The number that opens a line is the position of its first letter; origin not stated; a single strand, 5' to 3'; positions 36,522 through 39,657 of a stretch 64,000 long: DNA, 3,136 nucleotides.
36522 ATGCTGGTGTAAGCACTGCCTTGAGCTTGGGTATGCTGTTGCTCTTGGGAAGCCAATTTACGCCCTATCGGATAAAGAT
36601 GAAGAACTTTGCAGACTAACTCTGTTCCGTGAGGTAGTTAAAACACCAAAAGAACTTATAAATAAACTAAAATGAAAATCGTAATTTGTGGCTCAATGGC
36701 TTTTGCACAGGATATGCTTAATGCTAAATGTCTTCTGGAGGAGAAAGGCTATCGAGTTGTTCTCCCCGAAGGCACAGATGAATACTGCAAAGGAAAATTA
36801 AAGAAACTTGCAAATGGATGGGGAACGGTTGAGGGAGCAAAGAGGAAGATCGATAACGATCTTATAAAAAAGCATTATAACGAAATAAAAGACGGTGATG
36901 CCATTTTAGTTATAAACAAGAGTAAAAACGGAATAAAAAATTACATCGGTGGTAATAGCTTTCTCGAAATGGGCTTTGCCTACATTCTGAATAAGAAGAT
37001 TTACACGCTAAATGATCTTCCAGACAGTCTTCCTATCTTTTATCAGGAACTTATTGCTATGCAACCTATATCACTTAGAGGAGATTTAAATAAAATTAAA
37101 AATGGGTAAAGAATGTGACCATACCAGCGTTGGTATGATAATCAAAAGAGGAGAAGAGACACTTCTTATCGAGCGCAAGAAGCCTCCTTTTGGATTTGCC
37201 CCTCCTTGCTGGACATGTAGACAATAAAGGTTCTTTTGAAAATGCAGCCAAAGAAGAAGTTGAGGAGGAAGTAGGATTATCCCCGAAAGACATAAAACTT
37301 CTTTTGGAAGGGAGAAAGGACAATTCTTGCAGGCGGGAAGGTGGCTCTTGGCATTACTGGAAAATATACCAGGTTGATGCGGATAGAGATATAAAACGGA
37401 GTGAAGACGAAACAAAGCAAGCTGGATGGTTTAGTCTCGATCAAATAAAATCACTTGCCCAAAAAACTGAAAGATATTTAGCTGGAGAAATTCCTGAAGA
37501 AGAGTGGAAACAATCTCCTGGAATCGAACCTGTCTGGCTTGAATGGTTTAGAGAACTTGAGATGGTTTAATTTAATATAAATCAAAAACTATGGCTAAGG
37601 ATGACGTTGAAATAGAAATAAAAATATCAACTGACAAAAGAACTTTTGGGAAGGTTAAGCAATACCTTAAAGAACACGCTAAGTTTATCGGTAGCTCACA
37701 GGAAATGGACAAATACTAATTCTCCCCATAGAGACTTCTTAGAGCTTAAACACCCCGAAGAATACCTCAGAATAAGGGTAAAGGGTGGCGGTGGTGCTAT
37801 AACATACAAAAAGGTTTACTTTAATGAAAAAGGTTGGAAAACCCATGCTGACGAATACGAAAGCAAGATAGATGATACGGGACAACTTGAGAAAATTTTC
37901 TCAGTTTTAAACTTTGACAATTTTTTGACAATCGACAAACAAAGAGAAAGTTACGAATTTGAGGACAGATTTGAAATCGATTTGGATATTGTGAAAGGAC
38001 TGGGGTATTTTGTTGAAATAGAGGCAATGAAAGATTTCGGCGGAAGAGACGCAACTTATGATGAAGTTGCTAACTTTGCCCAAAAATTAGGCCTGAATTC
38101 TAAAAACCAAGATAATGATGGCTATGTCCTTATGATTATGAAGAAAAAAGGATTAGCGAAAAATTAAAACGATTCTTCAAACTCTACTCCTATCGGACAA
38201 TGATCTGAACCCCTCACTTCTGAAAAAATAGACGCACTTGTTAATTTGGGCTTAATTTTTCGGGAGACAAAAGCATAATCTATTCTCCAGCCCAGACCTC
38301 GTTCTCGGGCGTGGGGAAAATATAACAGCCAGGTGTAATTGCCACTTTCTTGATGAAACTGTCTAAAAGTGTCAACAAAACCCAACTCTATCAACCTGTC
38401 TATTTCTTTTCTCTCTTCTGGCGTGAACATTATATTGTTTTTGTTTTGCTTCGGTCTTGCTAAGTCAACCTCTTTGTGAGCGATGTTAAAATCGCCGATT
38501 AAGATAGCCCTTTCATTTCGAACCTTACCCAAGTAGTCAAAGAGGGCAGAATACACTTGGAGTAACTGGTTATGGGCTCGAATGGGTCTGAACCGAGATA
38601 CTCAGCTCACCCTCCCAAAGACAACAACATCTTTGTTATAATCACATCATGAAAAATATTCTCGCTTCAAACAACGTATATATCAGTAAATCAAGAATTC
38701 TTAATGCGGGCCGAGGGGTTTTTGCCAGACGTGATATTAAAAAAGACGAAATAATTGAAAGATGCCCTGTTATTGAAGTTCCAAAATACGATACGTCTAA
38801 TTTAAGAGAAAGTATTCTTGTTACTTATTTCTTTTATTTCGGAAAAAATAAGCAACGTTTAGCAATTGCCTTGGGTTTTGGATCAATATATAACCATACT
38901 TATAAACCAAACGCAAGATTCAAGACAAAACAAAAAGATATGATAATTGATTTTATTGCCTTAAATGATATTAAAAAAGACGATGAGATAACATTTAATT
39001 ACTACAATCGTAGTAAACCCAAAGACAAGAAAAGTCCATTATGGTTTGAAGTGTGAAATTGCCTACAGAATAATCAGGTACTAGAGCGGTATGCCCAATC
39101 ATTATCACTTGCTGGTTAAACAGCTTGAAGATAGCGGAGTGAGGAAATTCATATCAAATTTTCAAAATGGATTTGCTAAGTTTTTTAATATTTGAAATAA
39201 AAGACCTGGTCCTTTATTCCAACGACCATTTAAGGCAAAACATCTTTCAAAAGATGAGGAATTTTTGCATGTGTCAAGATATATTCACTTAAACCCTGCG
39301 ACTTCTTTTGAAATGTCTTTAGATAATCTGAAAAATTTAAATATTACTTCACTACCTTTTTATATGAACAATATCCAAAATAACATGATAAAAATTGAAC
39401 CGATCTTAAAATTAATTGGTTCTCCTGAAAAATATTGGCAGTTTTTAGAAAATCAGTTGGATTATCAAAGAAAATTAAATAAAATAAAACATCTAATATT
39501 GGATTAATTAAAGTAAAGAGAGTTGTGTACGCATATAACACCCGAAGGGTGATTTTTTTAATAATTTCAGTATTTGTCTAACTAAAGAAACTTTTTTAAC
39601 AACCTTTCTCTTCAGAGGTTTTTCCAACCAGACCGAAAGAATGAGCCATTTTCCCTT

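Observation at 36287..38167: NDT-like x2, Nudix and CYTH cluster (nucleotide-centric module) with three consecutive frameshifts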

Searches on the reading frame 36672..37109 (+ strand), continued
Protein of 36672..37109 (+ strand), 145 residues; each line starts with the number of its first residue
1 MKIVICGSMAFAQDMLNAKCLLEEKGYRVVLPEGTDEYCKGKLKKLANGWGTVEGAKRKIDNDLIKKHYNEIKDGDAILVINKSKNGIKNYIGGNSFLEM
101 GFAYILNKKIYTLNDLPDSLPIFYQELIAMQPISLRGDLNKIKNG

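Call 74: find_related_loci(query=A1, collection=viral_contigs, flank=5000)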
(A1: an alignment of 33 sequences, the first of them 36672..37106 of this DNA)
Query A1 (145 aa) in viral_contigs; peptide patterns used: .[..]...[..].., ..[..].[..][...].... (x = any residue, [..] = any of these).
91 stretches matched a pattern, but none encodes a relative of the query by tblastn (E <= 1e-3).

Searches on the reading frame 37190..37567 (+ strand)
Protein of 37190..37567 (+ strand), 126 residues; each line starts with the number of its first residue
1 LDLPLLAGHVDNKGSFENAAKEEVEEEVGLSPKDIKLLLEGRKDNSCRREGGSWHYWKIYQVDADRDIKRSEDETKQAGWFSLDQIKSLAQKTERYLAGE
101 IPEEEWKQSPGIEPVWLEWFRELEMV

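Call 54: list_cluster_members(proteins=[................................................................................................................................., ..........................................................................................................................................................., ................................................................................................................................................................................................, window:37190-37567:+, window:37646-38164:+, window:36287-36616:+, window:38164-38556:-])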
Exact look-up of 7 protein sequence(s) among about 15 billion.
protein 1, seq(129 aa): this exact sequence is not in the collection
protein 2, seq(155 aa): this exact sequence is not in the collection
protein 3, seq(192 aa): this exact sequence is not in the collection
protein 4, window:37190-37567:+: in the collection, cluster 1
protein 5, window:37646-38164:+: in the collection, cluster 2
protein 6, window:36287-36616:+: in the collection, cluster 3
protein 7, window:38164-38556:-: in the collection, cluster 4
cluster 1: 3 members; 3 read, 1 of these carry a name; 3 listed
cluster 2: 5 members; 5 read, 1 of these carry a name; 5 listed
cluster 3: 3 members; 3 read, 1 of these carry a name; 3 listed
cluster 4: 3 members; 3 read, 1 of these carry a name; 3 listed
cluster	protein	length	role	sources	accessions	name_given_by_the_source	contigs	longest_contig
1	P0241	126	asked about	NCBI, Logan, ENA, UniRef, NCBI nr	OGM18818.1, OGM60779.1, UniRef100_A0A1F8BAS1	hypothetical protein A2686_02150 [Candidatus Woesebacteria bacterium ... | Nudix hydrolase domain-containing protein n=1 Tax=Candidatus Woesebacteria bacterium ... | MAG: hypothetical protein A2686_02150 [Candidatus Woesebacteria bacterium ...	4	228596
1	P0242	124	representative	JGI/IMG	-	-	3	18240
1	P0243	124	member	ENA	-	-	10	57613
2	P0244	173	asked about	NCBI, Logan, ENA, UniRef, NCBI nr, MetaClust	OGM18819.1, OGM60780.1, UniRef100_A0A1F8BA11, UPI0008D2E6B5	hypothetical protein A2686_02155 [Candidatus Woesebacteria bacterium ... | CYTH domain-containing protein n=1 Tax=Candidatus Woesebacteria bacterium ... | MAG: hypothetical protein A2686_02155 [Candidatus Woesebacteria bacterium ...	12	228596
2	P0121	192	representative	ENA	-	-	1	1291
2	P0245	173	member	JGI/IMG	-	-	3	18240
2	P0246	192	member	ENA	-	-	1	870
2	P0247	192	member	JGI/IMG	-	-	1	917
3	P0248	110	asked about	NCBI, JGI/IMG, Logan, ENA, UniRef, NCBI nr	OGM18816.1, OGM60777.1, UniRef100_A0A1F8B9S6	hypothetical protein A2686_02140 [Candidatus Woesebacteria bacterium ... | MazG nucleotide pyrophosphohydrolase n=1 Tax=Candidatus Woesebacteria bacterium ... | MAG: hypothetical protein A2686_02140 [Candidatus Woesebacteria bacterium ...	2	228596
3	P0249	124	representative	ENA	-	-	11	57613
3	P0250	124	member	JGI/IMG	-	-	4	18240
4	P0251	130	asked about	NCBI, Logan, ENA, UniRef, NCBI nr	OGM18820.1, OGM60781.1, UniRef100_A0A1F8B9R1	hypothetical protein A2686_02160 [Candidatus Woesebacteria bacterium ... | Endonuclease/exonuclease/phosphatase domain-containing protein n=1 Tax=Candidatus ... | MAG: hypothetical protein A2686_02160 [Candidatus Woesebacteria bacterium ...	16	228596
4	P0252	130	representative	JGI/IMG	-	-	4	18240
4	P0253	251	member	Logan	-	-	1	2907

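Call 56: find_encoding_contigs(protein=P0249, flank=6000, max_places=4)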
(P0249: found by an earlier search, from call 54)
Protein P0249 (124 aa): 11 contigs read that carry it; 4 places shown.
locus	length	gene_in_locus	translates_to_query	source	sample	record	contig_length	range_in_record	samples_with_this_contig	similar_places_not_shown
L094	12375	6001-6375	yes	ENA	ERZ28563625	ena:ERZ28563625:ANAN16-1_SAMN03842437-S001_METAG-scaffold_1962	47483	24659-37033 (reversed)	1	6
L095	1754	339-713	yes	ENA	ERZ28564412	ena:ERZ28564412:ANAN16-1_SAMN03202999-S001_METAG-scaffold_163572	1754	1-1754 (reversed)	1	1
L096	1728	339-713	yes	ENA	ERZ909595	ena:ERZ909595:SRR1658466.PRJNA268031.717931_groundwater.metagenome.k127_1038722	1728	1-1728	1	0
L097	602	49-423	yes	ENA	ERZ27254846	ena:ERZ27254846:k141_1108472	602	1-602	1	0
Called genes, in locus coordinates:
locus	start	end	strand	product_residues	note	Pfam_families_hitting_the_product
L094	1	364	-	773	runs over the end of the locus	PF04851:ResIII, PF08722:Tn7_TnsA-like_N (faint), PF19778:RE_endonuc (weak)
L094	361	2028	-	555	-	PF01555:N6_N4_Mtase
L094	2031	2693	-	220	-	-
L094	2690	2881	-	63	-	PF12728:HTH_17, PF13411:MerR_1, PF00376:MerR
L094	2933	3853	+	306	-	PF00106:adh_short, PF08659:KR (weak), PF13561:adh_short_C2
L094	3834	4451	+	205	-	PF00753:Lactamase_B, PF13483:Lactamase_B_3 (weak)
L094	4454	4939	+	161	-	-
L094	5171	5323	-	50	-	-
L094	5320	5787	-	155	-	-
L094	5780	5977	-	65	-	PF12728:HTH_17, PF00376:MerR, PF13411:MerR_1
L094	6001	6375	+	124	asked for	-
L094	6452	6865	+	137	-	-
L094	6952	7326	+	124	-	PF00293:NUDIX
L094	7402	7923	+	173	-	PF01928:CYTH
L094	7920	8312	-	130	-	PF03372:Exo_endo_phos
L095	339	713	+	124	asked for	-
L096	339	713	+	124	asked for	-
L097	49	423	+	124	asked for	-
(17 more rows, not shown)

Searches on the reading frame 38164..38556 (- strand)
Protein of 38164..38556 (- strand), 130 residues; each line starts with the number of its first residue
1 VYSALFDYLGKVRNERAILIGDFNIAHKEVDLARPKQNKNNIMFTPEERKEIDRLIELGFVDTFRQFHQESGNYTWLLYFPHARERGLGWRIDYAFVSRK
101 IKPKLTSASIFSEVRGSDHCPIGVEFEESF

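Call 22: search_protein_families(library=pfam, max_evalue=0.01, proteins=[window:38164-38556:-])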
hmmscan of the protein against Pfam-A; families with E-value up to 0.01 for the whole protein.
window:38164-38556:- (130 aa): 2 families
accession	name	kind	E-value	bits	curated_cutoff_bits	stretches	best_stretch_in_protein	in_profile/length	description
PF03372.29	Exo_endo_phos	-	1.2e-13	51.8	24.5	1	7-119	138-225/225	Endonuclease/Exonuclease/phosphatase family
PF14529.12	Exo_endo_phos_2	-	0.00034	20.9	27.4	0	4-122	20-116/117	Endonuclease-reverse transcriptase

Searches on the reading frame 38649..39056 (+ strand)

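Call 22: search_protein_families(library=pfam, max_evalue=0.01, proteins=[window:38649-39056:+])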
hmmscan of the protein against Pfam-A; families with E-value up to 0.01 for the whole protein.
window:38649-39056:+ (135 aa): 1 family
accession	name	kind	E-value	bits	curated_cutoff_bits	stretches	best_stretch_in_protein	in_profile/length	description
PF00856.33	SET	-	8e-16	58.8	22.4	1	21-118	1-104/105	SET domain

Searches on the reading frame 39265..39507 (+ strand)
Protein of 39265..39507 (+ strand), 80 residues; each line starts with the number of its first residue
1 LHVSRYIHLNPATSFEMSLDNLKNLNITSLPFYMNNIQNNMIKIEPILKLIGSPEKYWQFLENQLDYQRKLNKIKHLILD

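Call 22: search_protein_families(library=pfam, max_evalue=0.01, proteins=[window:39265-39507:+])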
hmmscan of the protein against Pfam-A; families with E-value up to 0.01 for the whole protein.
window:39265-39507:+ (80 aa): 0 families
